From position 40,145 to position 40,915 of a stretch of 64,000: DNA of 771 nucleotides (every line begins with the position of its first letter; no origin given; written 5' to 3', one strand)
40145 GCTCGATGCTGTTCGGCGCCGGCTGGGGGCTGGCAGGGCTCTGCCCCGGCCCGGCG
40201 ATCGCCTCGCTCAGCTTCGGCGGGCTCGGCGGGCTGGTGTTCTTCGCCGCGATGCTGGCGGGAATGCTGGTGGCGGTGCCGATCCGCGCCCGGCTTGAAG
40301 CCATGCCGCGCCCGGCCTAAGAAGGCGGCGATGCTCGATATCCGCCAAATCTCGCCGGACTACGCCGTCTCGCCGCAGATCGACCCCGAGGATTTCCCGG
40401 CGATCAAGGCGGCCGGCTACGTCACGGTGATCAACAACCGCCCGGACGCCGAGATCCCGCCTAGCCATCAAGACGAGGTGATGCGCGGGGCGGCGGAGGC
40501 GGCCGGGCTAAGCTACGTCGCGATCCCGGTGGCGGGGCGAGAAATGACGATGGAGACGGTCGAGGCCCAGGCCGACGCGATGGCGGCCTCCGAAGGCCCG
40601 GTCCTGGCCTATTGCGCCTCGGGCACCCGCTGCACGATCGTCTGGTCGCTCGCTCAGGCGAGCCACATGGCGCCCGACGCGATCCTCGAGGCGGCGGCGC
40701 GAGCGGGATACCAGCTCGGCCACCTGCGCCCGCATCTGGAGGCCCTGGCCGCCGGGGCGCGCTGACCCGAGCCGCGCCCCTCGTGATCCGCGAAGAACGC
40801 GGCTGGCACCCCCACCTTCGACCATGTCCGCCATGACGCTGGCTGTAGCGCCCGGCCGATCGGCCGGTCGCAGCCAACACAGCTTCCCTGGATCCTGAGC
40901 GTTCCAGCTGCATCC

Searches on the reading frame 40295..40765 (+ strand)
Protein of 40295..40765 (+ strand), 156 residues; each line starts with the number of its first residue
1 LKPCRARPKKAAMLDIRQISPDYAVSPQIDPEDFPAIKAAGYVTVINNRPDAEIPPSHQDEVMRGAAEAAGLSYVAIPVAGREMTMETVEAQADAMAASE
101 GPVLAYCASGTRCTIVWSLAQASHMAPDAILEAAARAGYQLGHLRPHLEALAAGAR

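Call 96: search_protein_families(library=pfam, proteins=[window:40295-40765:+], max_evalue=0.0001)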
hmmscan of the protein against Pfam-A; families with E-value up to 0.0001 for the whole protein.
window:40295-40765:+ (156 aa): 1 family
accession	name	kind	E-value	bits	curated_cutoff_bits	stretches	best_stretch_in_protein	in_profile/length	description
PF04273.18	BLH_phosphatase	-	7.2e-33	113.6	26.1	1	15-123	1-109/110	Beta-lactamase hydrolase-like protein, phosphatase-like domain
